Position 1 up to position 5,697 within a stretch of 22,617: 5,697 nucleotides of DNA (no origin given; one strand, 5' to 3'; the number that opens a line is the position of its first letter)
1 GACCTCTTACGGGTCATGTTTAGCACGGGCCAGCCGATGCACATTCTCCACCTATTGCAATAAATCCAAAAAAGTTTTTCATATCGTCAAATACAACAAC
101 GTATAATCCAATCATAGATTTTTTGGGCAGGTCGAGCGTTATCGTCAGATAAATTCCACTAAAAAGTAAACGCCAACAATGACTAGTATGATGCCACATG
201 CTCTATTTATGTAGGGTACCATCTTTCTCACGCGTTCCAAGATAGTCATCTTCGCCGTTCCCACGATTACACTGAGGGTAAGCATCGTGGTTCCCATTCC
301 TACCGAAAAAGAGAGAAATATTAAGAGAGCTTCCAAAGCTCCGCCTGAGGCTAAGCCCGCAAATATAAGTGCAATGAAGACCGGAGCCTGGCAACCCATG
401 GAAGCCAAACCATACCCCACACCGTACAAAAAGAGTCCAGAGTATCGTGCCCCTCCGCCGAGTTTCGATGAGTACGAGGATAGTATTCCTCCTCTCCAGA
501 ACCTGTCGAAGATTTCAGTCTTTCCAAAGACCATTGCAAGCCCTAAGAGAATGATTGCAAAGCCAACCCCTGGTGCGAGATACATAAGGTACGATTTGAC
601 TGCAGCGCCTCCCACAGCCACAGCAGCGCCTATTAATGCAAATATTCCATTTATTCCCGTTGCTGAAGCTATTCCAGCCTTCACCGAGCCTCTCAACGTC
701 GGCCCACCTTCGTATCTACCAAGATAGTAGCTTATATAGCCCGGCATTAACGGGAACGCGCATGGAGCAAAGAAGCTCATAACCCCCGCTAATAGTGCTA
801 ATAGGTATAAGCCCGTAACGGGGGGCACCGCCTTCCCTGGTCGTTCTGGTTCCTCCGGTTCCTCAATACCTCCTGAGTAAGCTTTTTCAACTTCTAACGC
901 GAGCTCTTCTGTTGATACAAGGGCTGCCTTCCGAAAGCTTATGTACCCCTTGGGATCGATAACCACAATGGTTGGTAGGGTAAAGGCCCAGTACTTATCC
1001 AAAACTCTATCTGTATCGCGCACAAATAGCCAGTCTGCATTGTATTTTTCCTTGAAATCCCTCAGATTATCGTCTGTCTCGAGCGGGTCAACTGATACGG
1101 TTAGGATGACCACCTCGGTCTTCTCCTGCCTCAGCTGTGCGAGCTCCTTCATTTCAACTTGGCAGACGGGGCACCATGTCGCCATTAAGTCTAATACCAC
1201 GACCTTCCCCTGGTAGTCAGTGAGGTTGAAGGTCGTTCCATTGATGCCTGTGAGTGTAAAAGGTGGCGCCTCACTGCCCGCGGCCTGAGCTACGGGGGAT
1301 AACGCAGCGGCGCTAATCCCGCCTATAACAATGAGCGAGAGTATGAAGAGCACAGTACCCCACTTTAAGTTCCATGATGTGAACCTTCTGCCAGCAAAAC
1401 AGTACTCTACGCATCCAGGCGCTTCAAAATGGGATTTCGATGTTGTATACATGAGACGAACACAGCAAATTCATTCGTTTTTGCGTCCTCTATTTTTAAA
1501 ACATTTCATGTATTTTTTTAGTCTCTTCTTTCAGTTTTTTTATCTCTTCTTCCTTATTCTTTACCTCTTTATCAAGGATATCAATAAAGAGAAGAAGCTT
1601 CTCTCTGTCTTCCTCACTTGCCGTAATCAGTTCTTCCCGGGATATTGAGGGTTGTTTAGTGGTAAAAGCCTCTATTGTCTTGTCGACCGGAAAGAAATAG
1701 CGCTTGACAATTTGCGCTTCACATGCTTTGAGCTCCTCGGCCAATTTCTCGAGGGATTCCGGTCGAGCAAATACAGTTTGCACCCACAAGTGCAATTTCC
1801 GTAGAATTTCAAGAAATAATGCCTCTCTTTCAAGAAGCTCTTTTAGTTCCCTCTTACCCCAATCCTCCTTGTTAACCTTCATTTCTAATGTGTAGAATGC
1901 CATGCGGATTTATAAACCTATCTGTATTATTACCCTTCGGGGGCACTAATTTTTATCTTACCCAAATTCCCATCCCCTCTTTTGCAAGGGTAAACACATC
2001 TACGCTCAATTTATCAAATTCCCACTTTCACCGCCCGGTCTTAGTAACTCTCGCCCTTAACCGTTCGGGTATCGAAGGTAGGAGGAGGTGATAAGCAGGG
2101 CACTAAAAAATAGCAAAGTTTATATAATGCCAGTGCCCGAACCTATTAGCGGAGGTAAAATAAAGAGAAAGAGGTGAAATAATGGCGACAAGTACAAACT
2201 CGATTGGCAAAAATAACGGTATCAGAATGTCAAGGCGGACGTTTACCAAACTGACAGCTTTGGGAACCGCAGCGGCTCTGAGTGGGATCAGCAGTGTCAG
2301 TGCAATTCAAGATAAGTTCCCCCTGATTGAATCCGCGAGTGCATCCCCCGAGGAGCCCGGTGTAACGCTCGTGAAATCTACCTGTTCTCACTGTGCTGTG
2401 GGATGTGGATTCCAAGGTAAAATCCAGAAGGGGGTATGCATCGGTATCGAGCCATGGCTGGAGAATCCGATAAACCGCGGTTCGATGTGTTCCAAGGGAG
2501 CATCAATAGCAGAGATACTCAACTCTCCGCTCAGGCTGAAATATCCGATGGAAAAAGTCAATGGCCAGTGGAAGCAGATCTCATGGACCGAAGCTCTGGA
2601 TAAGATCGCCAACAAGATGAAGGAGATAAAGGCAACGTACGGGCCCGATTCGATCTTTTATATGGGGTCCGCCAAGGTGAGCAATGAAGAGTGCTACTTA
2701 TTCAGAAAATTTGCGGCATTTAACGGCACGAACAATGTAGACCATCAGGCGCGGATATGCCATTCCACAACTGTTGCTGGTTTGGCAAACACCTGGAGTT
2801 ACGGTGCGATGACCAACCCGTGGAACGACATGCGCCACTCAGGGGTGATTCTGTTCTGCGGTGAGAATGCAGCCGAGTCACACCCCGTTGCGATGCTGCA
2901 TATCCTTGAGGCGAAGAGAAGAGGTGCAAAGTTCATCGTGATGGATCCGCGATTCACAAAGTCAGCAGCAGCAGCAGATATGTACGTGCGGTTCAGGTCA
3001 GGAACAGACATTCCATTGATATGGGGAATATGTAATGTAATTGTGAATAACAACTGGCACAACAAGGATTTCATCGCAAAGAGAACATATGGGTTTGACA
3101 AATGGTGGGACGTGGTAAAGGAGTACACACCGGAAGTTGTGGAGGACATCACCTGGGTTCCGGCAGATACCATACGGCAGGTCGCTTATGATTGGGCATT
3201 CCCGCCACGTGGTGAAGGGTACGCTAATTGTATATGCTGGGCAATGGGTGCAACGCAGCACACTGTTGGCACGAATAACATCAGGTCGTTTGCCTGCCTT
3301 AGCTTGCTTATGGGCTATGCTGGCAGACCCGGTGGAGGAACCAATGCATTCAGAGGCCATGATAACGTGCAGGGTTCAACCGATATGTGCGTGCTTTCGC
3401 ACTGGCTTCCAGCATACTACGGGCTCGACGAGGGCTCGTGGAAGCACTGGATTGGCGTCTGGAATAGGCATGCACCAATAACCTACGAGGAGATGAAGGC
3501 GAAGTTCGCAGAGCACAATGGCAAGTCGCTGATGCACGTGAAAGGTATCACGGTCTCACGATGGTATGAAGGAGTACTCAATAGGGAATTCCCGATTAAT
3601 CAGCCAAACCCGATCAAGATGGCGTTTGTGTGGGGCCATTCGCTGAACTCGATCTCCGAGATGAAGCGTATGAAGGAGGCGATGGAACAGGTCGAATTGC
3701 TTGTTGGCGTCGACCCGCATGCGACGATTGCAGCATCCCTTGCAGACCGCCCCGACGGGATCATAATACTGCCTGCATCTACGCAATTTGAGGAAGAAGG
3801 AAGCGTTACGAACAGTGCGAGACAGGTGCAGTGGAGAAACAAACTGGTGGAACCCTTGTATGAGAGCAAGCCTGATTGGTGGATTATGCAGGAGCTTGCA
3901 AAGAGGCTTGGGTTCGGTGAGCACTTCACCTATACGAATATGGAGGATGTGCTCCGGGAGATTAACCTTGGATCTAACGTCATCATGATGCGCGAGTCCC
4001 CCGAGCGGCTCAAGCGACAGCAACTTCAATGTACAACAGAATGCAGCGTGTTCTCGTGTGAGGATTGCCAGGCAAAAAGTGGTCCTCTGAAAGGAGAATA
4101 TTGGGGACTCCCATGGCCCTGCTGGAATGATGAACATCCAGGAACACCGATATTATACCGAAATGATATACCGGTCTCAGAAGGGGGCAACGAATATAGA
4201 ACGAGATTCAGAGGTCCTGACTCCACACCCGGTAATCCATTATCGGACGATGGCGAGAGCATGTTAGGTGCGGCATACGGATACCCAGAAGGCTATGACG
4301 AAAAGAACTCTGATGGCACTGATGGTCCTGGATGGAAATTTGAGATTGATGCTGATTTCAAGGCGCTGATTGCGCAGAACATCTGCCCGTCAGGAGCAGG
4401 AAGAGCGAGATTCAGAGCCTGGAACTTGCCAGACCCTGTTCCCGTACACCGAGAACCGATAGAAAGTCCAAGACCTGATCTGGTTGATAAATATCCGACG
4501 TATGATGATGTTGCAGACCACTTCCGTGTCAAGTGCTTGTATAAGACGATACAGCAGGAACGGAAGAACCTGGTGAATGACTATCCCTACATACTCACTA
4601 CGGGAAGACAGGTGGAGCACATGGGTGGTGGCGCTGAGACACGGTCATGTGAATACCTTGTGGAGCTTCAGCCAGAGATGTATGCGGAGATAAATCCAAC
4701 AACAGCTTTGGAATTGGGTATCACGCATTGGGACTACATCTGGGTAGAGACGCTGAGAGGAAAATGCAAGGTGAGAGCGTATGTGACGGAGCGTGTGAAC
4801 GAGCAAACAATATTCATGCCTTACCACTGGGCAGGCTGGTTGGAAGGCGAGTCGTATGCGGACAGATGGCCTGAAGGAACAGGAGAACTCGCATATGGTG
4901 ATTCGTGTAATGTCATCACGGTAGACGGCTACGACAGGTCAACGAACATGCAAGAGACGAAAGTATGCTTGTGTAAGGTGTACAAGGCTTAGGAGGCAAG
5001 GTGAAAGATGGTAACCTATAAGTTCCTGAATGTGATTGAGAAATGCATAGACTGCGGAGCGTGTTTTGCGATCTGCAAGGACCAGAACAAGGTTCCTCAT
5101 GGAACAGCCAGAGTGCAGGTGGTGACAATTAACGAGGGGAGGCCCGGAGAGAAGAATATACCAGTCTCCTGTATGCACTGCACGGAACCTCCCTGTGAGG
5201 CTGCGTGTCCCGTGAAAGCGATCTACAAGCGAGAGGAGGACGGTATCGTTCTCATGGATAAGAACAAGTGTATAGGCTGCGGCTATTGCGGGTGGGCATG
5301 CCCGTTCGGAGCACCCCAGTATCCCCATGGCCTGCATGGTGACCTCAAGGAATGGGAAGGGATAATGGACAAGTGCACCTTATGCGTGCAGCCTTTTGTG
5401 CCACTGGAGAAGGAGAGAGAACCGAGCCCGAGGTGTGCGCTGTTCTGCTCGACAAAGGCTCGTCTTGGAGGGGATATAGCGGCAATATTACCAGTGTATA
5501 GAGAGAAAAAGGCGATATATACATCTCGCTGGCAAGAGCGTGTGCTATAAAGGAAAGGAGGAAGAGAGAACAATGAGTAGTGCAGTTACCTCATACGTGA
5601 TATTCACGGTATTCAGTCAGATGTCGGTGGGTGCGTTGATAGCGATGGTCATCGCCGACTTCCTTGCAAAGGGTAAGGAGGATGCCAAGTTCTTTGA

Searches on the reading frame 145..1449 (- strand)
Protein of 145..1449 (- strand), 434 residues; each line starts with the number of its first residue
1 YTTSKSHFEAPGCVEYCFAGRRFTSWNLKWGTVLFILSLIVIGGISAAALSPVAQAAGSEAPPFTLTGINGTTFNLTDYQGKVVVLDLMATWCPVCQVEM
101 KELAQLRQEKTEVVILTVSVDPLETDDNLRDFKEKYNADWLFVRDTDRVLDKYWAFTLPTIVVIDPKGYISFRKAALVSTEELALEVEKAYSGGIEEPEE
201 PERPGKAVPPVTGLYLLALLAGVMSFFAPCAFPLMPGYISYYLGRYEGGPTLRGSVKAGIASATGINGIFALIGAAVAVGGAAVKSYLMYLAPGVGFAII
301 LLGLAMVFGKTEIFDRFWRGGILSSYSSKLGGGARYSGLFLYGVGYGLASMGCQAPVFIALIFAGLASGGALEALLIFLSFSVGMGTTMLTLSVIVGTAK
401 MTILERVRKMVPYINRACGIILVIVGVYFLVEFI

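Call 40: search_protein_families(library=pfam, proteins=[window:145-1449:-], max_evalue=0.0001)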
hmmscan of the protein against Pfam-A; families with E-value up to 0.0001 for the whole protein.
window:145-1449:- (434 aa): 6 families
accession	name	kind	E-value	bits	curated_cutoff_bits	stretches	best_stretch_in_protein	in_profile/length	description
PF00578.27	AhpC-TSA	-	9.2e-20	71.3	26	1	58-171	2-122/124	AhpC/TSA family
PF08534.16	Redoxin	-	1.2e-16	61.3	26.6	1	57-175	2-133/148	Redoxin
PF02683.22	DsbD_TM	-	1.1e-09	38.4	27.1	1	216-431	6-216/219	Cytochrome C biogenesis protein transmembrane domain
PF13905.12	Thioredoxin_8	-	6.8e-08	33.2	27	1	81-170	1-94/94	Thioredoxin-like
PF02630.20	SCO1-SenC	-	3.8e-07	30.6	22.8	1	62-139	2-85/134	SCO1/SenC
PF13098.12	Thioredoxin_2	-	5.2e-05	24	27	1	80-177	4-94/104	Thioredoxin-like domain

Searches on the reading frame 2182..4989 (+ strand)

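Call 40: search_protein_families(library=pfam, proteins=[window:2182-4989:+], max_evalue=0.0001)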
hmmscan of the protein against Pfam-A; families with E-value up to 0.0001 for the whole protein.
window:2182-4989:+ (936 aa): 3 families
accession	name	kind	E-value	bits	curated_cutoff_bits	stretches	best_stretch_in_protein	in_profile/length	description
PF00384.28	Molybdopterin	-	2.9e-58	198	24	1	118-575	1-353/353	Molybdopterin oxidoreductase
PF01568.27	Molydop_binding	-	2.6e-24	85.8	26.8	1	803-929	1-109/110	Molydopterin dinucleotide binding domain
PF04879.21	Molybdop_Fe4S4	-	2.4e-12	47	22.7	1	63-115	3-55/55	Molybdopterin oxidoreductase Fe4S4 domain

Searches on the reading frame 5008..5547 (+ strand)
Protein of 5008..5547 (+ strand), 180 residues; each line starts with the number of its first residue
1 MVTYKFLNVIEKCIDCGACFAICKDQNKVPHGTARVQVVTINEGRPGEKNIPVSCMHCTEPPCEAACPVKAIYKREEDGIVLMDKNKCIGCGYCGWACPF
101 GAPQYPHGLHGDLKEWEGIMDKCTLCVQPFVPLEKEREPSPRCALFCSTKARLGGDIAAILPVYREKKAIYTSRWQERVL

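Call 40: search_protein_families(library=pfam, proteins=[window:5008-5547:+], max_evalue=0.0001)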
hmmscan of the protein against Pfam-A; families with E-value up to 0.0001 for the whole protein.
window:5008-5547:+ (180 aa): 10 families
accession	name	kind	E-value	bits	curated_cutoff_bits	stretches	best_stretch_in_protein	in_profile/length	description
PF13247.11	Fer4_11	-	4.4e-16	59.3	26.2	1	51-155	6-98/100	4Fe-4S dicluster domain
PF12838.12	Fer4_7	-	2.2e-14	54.1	27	2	54-102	1-52/52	4Fe-4S dicluster domain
PF13187.11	Fer4_9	-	3.1e-10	40.4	27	1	87-150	1-50/52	4Fe-4S dicluster domain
PF13237.11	Fer4_10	-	1.7e-09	37.9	25.5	1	52-99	6-53/53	4Fe-4S dicluster domain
PF12837.12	Fer4_6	-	8.7e-09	35.4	25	1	80-103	1-24/24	4Fe-4S binding domain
PF00037.32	Fer4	-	1.8e-08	34.3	21.1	1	84-103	4-23/24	4Fe-4S binding domain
PF12797.12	Fer4_2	-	3.4e-08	33.4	24.5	1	80-100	2-22/22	4Fe-4S binding domain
PF14697.11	Fer4_21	-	7.4e-07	29.6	35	0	54-100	7-53/59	4Fe-4S dicluster domain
PF25160.1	LdpA_Fe-S-bd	-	5.4e-06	26.5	27.6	1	58-101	5-41/49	LdpA Fe-S cluster-binding domain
PF13183.11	Fer4_8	-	6.8e-06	27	27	0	10-70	2-67/68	4Fe-4S dicluster domain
